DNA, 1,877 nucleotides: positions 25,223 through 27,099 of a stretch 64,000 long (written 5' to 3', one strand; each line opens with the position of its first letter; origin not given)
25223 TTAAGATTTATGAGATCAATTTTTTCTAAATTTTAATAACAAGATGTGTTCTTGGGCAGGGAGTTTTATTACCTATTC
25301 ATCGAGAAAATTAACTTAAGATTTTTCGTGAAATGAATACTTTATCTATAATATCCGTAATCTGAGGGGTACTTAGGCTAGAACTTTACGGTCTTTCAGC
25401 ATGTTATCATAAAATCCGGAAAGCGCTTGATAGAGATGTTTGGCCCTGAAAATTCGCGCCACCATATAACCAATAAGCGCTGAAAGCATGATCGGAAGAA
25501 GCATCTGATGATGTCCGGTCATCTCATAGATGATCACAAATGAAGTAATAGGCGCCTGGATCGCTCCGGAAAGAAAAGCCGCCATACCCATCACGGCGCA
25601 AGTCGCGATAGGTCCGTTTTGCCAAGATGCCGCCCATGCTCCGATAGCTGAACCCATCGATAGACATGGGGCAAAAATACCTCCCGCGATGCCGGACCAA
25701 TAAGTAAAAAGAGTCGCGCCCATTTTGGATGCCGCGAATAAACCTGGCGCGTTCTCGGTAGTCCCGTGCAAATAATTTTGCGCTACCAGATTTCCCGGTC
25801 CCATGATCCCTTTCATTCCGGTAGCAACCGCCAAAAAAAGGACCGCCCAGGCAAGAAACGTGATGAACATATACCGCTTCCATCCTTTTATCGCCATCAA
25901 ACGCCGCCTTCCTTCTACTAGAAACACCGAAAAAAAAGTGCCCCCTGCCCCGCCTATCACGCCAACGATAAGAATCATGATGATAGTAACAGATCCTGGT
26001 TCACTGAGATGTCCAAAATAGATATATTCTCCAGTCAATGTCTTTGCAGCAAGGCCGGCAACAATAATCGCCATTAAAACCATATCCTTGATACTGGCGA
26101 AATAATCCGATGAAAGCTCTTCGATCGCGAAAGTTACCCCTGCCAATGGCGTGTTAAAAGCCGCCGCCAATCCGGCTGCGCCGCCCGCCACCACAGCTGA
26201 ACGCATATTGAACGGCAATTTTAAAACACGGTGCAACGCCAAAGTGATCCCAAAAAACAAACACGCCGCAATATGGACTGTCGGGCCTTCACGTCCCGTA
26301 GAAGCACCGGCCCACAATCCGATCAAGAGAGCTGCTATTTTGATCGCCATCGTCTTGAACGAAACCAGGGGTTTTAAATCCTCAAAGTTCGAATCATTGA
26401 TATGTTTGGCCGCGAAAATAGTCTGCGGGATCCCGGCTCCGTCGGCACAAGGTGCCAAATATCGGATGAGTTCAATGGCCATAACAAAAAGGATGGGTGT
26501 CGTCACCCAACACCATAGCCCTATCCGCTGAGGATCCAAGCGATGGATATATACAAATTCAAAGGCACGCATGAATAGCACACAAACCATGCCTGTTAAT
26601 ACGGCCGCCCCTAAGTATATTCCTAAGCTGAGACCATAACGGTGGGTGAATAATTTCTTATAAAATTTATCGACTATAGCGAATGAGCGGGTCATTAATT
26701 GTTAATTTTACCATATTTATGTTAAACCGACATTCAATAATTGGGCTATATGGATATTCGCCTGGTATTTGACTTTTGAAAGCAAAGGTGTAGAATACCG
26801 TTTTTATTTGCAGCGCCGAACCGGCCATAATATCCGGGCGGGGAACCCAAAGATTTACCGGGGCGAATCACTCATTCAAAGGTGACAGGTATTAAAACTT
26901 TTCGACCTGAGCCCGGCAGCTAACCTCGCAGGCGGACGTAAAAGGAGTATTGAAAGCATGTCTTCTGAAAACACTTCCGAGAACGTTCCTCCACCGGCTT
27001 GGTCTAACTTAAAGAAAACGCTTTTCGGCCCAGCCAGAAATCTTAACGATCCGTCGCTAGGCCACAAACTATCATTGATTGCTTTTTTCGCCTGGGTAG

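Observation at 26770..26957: Candidate c-di-AMP (ydaO-type) riboswitch behind a near-consensus promoter upstream of kimA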

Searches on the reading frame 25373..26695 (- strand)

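Call 8: search_protein_families(library=pfam, proteins=[window:25373-26695:-])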
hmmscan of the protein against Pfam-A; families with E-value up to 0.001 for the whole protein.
window:25373-26695:- (440 aa): 1 family
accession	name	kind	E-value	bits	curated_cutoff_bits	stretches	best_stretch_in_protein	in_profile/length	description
PF00654.25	Voltage_CLC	-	7.3e-68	229.7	24.8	1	72-414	4-346/346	Voltage gated chloride channel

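Call 9: search_protein_families(library=ncbifam, proteins=[window:25373-26695:-])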
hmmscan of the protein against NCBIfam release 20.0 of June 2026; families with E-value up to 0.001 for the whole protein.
window:25373-26695:- (440 aa): 3 families
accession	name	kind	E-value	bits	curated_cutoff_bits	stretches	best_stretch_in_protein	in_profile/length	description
NF003640.0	PRK05277.1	equivalog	5.2e-52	177.1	350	1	32-425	42-446/471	H(+)/Cl(-) exchange transporter ClcA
NF002505.0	PRK01862.1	equivalog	1.7e-29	102.9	482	1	118-424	120-430/577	ClcB-like voltage-gated chloride channel protein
NF002437.0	PRK01610.1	equivalog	2.6e-18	66.3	425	1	118-424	113-423/429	voltage-gated ClC-type chloride channel ClcB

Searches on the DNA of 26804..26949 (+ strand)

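Call 35: build_rna_model(alignment_id=A4, structure=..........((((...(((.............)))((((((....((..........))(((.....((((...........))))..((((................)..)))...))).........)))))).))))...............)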
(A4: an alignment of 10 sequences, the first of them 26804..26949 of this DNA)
Model R1 built from alignment A4 (10 sequences, 156 columns); structure: as given.
model positions 143; base pairs 25; branch points 3; effective number of sequences 2.32; information 0.591 bits per position. Calibrated on 0.2 Mb of random sequence (short: E-values are rough).
structure used (alignment columns):
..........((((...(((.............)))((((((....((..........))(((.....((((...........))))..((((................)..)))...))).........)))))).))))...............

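Call 37: search_with_rna_model(model_id=R1, sources=[window, L002, L003, L004, L005, L006, L007, L008, L009, L010, L011, L012, L013, L014, L015, L016, L017, L018, L019, L020, L021, L022, L023, L024, L025, L026, L027, L028, L029, L030, L031, L032, L033, L034, L035, L036, L037, L038, L039, L040, L041, L042, L043, L044, L045, L046, L047, L048, L049, L050, L051, L052, L053, L054, L055, L056, L057, L058, L059, L060, L061, L062, L063, L064, L065, L066, L067, L068, L069, L070, L071, L072, L073, L074, L075, L076, L077, L078, L079, L080, L081], max_evalue=0.01)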
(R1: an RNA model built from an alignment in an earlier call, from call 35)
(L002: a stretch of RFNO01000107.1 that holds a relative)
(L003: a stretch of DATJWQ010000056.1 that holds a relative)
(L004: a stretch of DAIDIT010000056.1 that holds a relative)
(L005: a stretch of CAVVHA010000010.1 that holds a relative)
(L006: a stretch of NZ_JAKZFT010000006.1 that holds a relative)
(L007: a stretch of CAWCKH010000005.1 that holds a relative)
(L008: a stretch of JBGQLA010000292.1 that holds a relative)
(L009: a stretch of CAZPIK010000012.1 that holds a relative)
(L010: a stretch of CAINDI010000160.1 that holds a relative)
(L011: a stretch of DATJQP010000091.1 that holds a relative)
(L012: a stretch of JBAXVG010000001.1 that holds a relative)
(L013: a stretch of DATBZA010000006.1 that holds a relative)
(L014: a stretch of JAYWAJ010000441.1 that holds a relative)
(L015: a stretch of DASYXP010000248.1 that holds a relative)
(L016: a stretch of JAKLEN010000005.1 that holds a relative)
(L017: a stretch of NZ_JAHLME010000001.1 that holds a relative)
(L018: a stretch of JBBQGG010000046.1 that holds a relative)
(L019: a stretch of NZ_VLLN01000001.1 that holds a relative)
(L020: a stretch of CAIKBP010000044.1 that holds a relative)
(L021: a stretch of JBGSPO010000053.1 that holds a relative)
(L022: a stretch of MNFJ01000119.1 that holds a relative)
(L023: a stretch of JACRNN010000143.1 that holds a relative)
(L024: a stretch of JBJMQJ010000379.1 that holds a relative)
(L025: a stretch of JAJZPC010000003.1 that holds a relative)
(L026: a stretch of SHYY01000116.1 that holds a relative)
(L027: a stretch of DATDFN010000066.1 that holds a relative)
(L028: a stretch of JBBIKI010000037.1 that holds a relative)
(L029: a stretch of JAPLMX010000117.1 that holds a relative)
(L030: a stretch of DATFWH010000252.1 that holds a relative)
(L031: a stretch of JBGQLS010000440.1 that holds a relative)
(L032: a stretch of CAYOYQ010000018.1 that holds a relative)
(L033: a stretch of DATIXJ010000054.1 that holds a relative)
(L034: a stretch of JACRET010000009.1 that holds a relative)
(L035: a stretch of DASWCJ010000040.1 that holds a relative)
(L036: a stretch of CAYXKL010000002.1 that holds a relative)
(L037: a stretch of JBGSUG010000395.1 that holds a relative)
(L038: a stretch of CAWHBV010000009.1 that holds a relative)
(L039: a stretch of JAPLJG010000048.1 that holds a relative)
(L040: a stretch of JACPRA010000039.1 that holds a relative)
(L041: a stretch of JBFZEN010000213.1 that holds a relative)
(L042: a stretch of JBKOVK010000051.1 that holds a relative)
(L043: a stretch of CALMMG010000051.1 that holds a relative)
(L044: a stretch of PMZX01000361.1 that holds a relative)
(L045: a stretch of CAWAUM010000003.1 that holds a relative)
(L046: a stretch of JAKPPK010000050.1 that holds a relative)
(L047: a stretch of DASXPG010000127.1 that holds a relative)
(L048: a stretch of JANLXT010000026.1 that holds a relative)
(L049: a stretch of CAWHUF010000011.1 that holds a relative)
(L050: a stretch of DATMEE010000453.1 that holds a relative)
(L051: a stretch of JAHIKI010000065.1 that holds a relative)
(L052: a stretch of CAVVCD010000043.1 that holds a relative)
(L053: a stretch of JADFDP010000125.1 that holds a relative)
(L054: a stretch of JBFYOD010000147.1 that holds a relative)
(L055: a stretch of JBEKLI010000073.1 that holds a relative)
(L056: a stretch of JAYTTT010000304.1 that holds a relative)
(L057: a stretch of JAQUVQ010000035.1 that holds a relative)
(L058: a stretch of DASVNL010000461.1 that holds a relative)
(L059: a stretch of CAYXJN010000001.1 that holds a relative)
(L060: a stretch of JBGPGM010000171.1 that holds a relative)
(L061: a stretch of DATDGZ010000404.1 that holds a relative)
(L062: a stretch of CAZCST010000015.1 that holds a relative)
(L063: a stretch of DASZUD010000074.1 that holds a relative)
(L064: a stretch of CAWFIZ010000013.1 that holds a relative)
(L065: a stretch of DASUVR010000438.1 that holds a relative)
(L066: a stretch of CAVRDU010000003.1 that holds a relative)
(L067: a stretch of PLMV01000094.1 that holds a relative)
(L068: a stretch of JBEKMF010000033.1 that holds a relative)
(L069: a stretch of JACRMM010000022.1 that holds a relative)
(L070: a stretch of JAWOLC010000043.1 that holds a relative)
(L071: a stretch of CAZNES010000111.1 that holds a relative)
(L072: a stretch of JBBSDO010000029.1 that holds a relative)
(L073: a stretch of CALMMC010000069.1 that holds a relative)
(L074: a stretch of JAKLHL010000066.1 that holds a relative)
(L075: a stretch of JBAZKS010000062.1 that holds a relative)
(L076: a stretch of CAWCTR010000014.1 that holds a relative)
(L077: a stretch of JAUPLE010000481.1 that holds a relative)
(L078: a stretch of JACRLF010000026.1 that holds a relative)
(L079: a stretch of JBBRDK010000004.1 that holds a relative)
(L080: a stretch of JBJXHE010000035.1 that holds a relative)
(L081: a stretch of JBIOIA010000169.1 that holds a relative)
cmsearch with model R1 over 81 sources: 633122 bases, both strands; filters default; matches with E-value up to 0.01: 22.
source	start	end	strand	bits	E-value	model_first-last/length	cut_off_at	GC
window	26804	26949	+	122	5.1e-30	1-143/143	no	0.52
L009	2864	3000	+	96.9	2.4e-23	1-143/143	no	0.55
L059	2807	2945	+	91.1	8.9e-22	1-143/143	no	0.6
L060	2813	2953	+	87.5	8e-21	1-143/143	no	0.65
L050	2790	2924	+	84.5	4.9e-20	1-143/143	no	0.66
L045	2739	2874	+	79.1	1.3e-18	1-143/143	no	0.56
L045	373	507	+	78.2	2.4e-18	1-143/143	no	0.5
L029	2746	2918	+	78.2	2.4e-18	1-143/143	no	0.64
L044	2841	2974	+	77.2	4.5e-18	1-143/143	no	0.66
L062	2765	2929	+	75.5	1.2e-17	1-143/143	no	0.67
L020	610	750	+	74.7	2.1e-17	1-143/143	no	0.62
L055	5067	5202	+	74.4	2.4e-17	1-143/143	no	0.52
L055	2727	2862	+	73.7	3.7e-17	1-143/143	no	0.56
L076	2713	2851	+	73.3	5e-17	1-143/143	no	0.58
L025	2788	2922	+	70.8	2.3e-16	1-143/143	no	0.56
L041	2825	2957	+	69.4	5.2e-16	1-143/143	no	0.54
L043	2799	2920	+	68.1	1.2e-15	1-143/143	no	0.57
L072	2604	2750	+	67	2.3e-15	1-143/143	no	0.5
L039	2786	2920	+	66.7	2.7e-15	1-143/143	no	0.55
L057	2518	2655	+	63.2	2.3e-14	1-143/143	no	0.46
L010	2769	2933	+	43.5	4.1e-09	1-143/143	no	0.64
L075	2835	2996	+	42.4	8e-09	1-143/143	no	0.66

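Call 38: search_with_rna_model(model_id=R1, sources=[L082, L083, L084, L085, L086, L087, L088, L089, L090, L091, L092, L093, L094, L095, L096, L097, L098, L099, L100, L101, L102, L103, L104, L105, L106, L107, L108, L109, L110, L111, L112, L113, L114, L115, L116, L117, L118, L119, L120, L121, L122, L123, L124, L125, L126, L127, L128, L129, L130, L131, L132, L133, L134, L135, L136, L137, L138, L139, L140, L141, L142, L143, L144, L145, L146, L147, L148, L149, L150, L151, L152, L153, L154, L155, L156, L157, L158, L159, L160, L161, L162, L163, L164, L165, L166, L167, L168], max_evalue=0.01)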
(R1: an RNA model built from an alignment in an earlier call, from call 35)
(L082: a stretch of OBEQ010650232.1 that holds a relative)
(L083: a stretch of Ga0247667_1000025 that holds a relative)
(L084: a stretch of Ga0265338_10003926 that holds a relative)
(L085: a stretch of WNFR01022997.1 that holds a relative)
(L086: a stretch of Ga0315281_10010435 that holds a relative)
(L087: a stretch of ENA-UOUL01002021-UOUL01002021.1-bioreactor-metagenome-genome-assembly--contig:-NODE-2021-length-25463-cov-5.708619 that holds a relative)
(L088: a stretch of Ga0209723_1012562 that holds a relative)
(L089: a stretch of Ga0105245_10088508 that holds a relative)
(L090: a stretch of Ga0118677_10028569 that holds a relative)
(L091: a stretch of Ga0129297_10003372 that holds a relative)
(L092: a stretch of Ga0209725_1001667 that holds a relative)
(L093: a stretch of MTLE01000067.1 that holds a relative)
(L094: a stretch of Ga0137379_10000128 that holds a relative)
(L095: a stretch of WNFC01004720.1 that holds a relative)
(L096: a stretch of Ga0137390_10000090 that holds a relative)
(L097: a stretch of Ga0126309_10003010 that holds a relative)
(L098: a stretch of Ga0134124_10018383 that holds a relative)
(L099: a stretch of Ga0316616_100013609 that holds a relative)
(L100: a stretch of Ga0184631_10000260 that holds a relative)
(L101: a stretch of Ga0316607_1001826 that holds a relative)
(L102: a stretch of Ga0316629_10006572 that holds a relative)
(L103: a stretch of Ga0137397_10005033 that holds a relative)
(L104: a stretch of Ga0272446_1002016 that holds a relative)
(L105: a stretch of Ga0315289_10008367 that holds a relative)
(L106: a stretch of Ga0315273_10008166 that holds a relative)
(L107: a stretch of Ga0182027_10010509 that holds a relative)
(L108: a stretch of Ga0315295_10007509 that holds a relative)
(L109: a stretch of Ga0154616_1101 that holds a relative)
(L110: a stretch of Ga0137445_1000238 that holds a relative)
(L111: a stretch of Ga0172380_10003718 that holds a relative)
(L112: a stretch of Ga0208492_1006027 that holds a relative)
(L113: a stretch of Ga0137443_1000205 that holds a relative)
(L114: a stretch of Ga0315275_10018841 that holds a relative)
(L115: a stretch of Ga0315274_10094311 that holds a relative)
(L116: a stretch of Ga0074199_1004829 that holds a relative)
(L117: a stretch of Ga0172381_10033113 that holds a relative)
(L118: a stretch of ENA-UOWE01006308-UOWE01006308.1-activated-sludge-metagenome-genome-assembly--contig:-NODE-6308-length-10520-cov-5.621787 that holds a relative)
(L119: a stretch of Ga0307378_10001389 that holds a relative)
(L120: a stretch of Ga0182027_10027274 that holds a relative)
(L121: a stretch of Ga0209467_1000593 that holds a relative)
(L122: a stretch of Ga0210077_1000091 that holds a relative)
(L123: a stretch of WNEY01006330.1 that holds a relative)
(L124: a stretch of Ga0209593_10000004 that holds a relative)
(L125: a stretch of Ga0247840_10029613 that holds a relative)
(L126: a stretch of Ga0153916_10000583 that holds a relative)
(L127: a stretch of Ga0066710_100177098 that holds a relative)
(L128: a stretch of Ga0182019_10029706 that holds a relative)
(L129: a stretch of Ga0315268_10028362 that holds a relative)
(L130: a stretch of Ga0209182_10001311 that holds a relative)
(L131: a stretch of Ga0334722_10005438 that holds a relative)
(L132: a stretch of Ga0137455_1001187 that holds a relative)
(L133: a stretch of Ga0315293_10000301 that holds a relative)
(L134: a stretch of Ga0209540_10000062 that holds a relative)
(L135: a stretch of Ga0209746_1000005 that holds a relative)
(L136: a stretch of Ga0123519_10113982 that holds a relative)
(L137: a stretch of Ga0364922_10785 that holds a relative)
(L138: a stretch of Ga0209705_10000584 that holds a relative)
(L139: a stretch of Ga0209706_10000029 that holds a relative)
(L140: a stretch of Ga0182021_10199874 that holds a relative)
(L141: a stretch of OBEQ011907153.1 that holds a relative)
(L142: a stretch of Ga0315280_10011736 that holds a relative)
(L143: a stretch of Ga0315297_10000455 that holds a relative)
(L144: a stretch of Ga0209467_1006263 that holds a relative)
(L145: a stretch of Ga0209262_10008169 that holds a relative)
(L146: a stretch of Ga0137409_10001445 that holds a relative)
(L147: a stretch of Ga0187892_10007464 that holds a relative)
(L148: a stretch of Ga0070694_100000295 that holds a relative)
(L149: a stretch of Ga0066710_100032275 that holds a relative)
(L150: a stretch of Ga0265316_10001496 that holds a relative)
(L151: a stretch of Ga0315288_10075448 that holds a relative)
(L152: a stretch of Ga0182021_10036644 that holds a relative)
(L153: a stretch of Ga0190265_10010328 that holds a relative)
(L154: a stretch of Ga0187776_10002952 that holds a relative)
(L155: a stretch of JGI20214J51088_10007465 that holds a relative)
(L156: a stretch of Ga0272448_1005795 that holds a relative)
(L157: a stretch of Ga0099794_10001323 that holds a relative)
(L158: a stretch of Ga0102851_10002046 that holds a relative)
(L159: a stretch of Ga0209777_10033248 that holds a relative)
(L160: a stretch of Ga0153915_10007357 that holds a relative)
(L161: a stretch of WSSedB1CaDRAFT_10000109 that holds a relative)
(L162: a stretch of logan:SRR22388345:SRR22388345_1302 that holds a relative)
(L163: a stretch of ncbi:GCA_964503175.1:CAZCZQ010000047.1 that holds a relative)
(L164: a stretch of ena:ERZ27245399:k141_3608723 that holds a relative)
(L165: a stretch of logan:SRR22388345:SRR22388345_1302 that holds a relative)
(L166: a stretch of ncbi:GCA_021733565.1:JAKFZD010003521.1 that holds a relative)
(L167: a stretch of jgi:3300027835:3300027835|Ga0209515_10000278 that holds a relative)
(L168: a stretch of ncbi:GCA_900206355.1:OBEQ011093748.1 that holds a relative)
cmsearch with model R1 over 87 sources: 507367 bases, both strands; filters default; matches with E-value up to 0.01: 27.
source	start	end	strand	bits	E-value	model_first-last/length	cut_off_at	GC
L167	2359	2497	+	139.9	6.9e-35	1-143/143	no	0.55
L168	223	361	+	139.9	6.9e-35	1-143/143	no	0.55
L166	452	591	+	133.6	3.4e-33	1-143/143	no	0.54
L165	382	523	+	132.9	5e-33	1-143/143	no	0.54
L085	2340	2489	+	130.1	2.8e-32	1-143/143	no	0.55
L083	2340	2489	+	126.8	2.2e-31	1-143/143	no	0.55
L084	2339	2489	+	121.1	7e-30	1-143/143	no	0.56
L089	189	327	+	115.9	1.7e-28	1-143/143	no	0.58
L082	2365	2500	+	110.1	6.2e-27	1-143/143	no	0.5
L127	511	643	+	98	1e-23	1-143/143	no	0.63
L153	2290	2424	+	84.5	4e-20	1-143/143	no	0.66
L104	2315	2452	+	82.4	1.5e-19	1-143/143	no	0.48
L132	2245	2386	+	81.9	1.9e-19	1-143/143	no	0.49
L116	2286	2420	+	77.8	2.4e-18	1-143/143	no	0.55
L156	2217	2368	+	77.7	2.5e-18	1-143/143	no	0.7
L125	1270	1401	+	75.3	1.1e-17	1-143/143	no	0.43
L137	2233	2368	+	69.9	3.2e-16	1-143/143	no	0.5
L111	2279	2413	+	69.8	3.4e-16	1-143/143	no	0.56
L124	2290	2424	+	69.7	3.5e-16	1-143/143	no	0.5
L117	1828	1959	+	68.8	6.1e-16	1-143/143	no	0.47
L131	2230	2363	+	68.3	8.3e-16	1-143/143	no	0.56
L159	1254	1385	+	67.6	1.3e-15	1-143/143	no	0.42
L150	2290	2423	+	66.4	2.6e-15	1-143/143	no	0.52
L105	2210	2350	+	66.4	2.7e-15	1-143/143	no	0.58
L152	2157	2288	+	65.6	4.4e-15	1-143/143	no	0.45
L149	259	390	+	58.8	2.9e-13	1-143/143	no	0.75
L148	2295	2426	+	58.6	3.2e-13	1-143/143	no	0.71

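Call 42: search_with_rna_model(model_id=R1, sources=[window, L009, L059, L060, L050, L045, L029, L044, L062, L020, L055, L076, L025, L041, L043, L072, L039, L057, L010, L075, L167, L166, L165, L085, L083, L084, L089, L082, L127, L153, L104, L132, L116, L156, L125, L137, L111, L124, L117, L131, L159, L150, L105, L152, L149, L148], max_evalue=0.0001, make_alignment=true)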
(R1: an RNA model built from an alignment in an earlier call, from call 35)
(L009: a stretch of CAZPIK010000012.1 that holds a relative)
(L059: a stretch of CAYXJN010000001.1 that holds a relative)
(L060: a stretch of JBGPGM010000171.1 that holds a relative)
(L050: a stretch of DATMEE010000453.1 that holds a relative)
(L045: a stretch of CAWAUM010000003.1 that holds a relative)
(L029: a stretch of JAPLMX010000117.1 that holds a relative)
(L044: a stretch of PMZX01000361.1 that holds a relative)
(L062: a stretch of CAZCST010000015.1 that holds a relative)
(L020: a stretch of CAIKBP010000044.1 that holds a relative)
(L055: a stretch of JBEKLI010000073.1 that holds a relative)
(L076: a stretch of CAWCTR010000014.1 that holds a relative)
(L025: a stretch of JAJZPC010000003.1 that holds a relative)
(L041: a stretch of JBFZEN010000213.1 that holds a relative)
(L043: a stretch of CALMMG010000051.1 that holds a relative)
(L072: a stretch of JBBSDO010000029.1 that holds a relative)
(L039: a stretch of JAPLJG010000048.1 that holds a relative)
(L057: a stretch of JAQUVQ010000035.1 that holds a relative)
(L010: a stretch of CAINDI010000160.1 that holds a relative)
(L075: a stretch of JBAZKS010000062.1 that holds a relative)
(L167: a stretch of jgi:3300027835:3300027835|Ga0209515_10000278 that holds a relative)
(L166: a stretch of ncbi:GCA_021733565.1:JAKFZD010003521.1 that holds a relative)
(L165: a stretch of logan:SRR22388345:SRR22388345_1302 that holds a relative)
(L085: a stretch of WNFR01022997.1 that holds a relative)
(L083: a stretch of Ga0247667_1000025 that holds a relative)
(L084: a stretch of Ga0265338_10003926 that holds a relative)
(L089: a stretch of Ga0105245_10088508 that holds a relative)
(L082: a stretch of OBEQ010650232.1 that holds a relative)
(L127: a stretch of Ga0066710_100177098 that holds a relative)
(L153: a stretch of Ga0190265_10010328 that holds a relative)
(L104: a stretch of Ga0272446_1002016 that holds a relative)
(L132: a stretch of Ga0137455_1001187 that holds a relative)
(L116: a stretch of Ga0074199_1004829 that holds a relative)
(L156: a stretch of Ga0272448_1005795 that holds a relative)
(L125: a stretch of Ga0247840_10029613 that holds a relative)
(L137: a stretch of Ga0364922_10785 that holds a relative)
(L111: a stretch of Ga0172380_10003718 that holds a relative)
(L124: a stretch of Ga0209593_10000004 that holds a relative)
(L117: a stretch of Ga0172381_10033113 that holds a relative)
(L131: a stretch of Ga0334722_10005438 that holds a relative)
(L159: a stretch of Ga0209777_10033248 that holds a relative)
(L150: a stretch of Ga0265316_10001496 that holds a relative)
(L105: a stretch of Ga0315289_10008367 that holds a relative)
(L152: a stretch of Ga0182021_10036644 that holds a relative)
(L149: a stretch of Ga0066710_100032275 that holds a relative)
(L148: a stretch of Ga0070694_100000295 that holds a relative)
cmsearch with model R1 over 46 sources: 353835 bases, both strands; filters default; matches with E-value up to 0.0001: 48.
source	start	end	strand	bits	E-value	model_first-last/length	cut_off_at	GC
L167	2359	2497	+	139.9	4.8e-35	1-143/143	no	0.55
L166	452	591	+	133.6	2.3e-33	1-143/143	no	0.54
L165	382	523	+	132.9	3.5e-33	1-143/143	no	0.54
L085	2340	2489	+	130.1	2e-32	1-143/143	no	0.55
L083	2340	2489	+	126.8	1.5e-31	1-143/143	no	0.55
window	26804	26949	+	122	2.9e-30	1-143/143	no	0.52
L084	2339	2489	+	121.1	4.9e-30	1-143/143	no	0.56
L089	189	327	+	115.9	1.2e-28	1-143/143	no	0.58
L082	2365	2500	+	110.1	4.3e-27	1-143/143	no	0.5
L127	511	643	+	98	7.1e-24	1-143/143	no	0.63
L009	2864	3000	+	96.9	1.4e-23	1-143/143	no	0.55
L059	2807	2945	+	91.1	5e-22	1-143/143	no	0.6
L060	2813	2953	+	87.5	4.5e-21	1-143/143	no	0.65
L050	2790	2924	+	84.5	2.8e-20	1-143/143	no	0.66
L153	2290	2424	+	84.5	2.8e-20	1-143/143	no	0.66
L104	2315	2452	+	82.4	1e-19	1-143/143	no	0.48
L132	2245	2386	+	81.9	1.4e-19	1-143/143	no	0.49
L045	2739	2874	+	79.1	7.5e-19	1-143/143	no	0.56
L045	373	507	+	78.2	1.3e-18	1-143/143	no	0.5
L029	2746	2918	+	78.2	1.3e-18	1-143/143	no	0.64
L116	2286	2420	+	77.8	1.7e-18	1-143/143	no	0.55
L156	2217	2368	+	77.7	1.8e-18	1-143/143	no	0.7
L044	2841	2974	+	77.2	2.5e-18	1-143/143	no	0.66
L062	2765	2929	+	75.5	6.8e-18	1-143/143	no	0.67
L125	1270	1401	+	75.3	7.8e-18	1-143/143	no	0.43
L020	610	750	+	74.7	1.2e-17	1-143/143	no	0.62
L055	5067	5202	+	74.4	1.4e-17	1-143/143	no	0.52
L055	2727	2862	+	73.7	2.1e-17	1-143/143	no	0.56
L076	2713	2851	+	73.3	2.8e-17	1-143/143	no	0.58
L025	2788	2922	+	70.8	1.3e-16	1-143/143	no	0.56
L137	2233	2368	+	69.9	2.2e-16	1-143/143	no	0.5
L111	2279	2413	+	69.8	2.3e-16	1-143/143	no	0.56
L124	2290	2424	+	69.7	2.5e-16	1-143/143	no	0.5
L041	2825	2957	+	69.4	2.9e-16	1-143/143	no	0.54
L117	1828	1959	+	68.8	4.3e-16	1-143/143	no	0.47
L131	2230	2363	+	68.3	5.8e-16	1-143/143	no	0.56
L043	2799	2920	+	68.1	6.7e-16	1-143/143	no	0.57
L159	1254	1385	+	67.6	8.8e-16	1-143/143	no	0.42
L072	2604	2750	+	67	1.3e-15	1-143/143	no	0.5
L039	2786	2920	+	66.7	1.5e-15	1-143/143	no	0.55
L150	2290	2423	+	66.4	1.8e-15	1-143/143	no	0.52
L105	2210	2350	+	66.4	1.9e-15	1-143/143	no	0.58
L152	2157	2288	+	65.6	3.1e-15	1-143/143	no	0.45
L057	2518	2655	+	63.2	1.3e-14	1-143/143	no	0.46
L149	259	390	+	58.8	2e-13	1-143/143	no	0.75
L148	2295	2426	+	58.6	2.3e-13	1-143/143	no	0.71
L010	2769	2933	+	43.5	2.3e-09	1-143/143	no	0.64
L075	2835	2996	+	42.4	4.5e-09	1-143/143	no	0.66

Alignment A5: 48 matches aligned to the model, 284 columns, each read 5' to 3' on its own strand. Consensus structure (alignment columns), stored with it:
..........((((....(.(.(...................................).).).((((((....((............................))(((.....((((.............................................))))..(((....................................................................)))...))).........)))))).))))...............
